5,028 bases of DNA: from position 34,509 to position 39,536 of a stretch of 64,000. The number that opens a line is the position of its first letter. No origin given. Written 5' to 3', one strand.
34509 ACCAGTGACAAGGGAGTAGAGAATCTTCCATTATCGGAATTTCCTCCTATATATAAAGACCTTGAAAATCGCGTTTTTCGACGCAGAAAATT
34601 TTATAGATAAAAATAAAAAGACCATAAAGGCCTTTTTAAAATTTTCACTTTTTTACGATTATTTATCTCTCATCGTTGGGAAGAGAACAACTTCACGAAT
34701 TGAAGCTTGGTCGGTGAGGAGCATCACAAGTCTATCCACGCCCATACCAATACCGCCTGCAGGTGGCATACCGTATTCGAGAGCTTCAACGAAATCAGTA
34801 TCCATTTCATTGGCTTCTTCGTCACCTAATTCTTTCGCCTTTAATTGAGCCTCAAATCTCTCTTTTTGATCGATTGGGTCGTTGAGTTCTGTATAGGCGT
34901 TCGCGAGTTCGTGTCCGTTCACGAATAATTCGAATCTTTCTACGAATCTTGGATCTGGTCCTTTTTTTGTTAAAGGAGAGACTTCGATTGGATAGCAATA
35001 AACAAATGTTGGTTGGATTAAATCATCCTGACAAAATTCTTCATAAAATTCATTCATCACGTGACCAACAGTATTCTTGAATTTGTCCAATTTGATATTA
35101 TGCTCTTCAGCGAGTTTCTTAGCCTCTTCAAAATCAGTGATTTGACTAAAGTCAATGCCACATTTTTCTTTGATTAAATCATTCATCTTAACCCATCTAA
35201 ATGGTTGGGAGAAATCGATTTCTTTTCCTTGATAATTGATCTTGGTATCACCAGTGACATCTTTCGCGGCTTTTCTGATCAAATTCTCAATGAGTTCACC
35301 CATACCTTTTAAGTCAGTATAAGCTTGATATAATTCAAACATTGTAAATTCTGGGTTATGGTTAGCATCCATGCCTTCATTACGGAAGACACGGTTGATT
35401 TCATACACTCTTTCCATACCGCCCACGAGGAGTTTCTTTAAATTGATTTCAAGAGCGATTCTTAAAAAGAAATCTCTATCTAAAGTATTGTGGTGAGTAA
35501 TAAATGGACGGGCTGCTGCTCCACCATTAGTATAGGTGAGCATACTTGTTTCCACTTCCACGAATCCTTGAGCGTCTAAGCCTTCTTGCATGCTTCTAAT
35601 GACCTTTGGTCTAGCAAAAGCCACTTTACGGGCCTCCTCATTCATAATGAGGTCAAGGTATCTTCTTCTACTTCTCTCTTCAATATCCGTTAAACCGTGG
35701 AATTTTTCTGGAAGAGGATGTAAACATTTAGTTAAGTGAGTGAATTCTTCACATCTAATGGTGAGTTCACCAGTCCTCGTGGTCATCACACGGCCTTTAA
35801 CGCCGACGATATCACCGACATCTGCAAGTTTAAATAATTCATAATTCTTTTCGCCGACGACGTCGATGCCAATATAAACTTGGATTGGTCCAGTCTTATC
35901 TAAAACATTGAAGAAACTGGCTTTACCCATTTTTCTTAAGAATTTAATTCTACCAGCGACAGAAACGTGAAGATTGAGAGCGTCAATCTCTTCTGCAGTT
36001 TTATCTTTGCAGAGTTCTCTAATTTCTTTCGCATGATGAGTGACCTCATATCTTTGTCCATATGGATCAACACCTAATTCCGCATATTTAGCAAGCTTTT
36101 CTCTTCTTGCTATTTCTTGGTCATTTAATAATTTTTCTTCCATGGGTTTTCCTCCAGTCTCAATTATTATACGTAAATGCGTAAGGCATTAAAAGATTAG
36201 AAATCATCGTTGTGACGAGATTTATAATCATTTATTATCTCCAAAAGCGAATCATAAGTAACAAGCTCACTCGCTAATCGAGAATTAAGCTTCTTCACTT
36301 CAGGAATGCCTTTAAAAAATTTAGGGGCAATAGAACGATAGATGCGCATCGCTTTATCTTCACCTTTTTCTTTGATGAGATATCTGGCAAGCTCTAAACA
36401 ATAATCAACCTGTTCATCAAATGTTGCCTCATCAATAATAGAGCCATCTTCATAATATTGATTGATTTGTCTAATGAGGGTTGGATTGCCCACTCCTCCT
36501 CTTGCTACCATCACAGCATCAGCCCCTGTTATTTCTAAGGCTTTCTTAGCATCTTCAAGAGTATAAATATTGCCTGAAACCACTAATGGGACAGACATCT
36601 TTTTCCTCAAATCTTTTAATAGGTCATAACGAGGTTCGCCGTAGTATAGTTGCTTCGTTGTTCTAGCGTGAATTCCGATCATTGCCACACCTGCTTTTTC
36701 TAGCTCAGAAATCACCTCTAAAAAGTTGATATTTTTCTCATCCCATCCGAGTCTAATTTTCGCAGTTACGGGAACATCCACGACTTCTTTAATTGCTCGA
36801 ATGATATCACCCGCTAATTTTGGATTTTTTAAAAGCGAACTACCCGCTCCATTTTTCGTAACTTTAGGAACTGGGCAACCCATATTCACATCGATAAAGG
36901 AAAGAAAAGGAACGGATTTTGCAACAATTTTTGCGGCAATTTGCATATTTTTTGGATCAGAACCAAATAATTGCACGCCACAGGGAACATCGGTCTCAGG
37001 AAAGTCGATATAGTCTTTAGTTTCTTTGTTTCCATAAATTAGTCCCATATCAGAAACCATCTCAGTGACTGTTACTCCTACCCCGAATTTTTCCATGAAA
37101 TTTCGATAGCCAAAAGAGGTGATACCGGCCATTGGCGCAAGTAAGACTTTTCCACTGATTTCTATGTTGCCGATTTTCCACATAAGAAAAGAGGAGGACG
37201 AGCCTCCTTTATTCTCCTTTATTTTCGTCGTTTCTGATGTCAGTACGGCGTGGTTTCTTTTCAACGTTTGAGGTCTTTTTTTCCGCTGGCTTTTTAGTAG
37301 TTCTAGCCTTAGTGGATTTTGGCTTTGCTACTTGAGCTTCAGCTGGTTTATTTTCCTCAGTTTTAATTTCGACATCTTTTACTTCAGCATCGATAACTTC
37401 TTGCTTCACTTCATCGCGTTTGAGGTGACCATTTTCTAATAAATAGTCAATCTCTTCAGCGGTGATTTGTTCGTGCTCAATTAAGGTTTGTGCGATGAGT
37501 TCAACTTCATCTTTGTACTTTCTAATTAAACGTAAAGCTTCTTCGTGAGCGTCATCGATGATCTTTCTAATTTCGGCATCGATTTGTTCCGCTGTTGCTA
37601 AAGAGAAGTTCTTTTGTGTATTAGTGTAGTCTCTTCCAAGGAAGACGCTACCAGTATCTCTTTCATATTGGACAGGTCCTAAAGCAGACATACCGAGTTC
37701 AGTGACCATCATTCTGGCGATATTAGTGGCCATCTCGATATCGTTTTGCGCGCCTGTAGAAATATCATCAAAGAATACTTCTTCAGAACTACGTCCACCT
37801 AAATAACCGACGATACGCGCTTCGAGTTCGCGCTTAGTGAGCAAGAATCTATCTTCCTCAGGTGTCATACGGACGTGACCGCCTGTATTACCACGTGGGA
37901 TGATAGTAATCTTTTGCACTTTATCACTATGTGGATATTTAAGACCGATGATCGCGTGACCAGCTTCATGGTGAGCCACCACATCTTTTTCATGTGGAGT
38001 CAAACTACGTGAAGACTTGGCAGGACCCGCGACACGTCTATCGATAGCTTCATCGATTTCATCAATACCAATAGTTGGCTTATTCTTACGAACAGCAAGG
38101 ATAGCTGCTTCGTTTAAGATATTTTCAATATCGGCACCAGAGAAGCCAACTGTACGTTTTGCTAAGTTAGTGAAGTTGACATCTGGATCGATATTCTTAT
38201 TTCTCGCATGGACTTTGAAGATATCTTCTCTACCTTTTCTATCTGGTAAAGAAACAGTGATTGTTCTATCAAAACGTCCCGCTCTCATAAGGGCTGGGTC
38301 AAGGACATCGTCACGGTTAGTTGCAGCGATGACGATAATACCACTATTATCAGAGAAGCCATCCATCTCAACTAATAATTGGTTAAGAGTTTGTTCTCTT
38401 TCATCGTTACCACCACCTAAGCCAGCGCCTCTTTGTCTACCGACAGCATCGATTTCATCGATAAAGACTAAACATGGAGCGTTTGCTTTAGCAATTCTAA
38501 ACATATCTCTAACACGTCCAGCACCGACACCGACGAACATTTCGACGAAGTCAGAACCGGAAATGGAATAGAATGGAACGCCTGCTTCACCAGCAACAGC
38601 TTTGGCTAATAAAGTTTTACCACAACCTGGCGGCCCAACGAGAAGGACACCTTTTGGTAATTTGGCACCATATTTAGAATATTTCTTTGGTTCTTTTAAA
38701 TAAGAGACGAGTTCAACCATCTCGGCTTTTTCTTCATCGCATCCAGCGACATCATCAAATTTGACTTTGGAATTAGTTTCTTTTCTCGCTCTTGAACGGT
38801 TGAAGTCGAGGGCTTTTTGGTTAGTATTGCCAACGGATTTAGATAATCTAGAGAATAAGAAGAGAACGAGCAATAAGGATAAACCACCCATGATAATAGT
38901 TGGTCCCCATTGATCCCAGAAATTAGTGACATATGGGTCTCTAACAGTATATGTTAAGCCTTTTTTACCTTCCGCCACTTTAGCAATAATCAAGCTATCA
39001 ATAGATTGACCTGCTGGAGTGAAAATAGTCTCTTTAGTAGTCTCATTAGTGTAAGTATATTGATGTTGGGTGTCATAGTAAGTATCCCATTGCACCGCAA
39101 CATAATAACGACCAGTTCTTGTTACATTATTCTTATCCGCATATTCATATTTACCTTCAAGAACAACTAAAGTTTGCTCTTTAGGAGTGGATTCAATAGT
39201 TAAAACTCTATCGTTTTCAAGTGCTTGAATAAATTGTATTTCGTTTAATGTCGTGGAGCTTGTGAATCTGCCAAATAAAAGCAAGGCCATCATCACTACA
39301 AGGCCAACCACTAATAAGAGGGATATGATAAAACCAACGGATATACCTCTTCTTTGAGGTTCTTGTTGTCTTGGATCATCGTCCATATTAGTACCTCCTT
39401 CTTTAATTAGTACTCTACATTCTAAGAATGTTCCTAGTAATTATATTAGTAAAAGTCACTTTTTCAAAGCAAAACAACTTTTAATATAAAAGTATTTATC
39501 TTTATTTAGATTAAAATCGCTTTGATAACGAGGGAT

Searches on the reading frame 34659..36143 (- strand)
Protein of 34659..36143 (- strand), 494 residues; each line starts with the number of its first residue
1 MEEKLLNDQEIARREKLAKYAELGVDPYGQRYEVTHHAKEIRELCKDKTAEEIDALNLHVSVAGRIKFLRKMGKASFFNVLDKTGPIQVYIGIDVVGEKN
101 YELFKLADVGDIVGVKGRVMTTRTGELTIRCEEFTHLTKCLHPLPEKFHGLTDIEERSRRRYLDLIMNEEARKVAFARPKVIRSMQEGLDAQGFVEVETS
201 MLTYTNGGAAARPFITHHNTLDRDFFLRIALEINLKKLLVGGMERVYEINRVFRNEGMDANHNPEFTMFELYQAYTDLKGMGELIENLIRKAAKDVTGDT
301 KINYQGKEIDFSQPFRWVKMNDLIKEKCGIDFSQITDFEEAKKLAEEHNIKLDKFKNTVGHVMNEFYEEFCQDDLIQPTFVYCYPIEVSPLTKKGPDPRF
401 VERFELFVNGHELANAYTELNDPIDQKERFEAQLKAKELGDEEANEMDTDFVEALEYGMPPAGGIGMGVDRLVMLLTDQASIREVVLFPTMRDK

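Call 66: search_protein_families(library=pfam, proteins=[window:34659-36143:-], max_evalue=0.00001)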
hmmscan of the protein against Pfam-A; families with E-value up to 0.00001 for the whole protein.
window:34659-36143:- (494 aa): 3 families
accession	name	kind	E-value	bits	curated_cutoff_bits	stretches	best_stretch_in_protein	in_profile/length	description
PF00152.25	tRNA-synt_2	-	3e-84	283.1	25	1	154-491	2-307/308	tRNA synthetases class II (D, K and N)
PF01336.31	tRNA_anti-codon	-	2.1e-15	56.9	27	1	60-136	1-74/75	OB-fold nucleic acid binding domain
PF01409.25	tRNA-synt_2d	-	3.1e-06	27.3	19.8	0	246-314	105-172/246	tRNA synthetases class II core domain (F)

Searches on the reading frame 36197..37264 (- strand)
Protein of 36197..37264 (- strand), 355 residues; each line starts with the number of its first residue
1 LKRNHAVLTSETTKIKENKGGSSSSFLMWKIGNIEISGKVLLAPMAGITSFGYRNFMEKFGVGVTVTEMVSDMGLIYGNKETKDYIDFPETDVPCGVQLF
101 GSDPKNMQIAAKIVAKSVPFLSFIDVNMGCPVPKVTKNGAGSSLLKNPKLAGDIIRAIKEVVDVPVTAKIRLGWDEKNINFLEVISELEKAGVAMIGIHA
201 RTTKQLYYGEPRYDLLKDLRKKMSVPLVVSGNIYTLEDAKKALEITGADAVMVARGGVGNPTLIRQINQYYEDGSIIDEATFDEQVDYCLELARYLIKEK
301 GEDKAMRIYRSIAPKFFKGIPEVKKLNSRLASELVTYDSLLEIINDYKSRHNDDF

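Call 66: search_protein_families(library=pfam, proteins=[window:36197-37264:-], max_evalue=0.00001)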
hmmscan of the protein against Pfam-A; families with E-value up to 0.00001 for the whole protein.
window:36197-37264:- (355 aa): 2 families
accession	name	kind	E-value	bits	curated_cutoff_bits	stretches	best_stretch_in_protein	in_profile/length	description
PF01207.24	Dus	-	3.4e-75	253.5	20.4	1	41-327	1-286/311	Dihydrouridine synthase (Dus)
PF00977.27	His_biosynth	-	1.8e-09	37.8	23.6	0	140-255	101-220/228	Histidine biosynthesis protein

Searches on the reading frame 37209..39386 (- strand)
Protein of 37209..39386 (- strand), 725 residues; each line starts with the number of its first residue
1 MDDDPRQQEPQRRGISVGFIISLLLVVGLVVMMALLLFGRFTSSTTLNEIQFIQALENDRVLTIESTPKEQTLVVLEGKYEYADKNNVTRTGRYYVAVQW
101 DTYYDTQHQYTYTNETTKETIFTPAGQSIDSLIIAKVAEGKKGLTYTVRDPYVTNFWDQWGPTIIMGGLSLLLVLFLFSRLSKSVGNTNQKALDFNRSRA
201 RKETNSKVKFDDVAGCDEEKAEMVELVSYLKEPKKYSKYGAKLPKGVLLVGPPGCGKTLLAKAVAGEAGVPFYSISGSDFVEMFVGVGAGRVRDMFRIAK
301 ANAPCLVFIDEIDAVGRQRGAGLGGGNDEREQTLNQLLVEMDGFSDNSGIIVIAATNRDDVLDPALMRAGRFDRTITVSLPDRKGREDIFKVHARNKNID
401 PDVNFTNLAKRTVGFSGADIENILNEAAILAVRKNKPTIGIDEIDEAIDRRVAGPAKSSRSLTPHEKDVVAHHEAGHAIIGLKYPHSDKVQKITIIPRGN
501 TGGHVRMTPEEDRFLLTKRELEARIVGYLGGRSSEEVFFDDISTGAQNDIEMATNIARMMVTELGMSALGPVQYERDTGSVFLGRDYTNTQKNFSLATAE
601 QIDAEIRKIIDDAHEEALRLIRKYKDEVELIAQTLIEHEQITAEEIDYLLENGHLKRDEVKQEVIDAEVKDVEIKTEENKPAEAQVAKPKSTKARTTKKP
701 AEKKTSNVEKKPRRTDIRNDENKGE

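Call 66: search_protein_families(library=pfam, proteins=[window:37209-39386:-], max_evalue=0.00001)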
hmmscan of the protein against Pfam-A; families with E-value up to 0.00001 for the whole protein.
window:37209-39386:- (725 aa): 3 families
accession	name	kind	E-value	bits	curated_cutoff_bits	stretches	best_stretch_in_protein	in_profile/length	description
PF01434.24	Peptidase_M41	-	2.7e-64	217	29.9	1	462-647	3-189/191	Peptidase family M41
PF00004.35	AAA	-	2.6e-48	164.2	21.2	1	247-379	1-130/131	ATPase family associated with various cellular activities (AAA)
PF17862.7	AAA_lid_3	-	1.6e-14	53.5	27.2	1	402-445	1-44/45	AAA+ lid domain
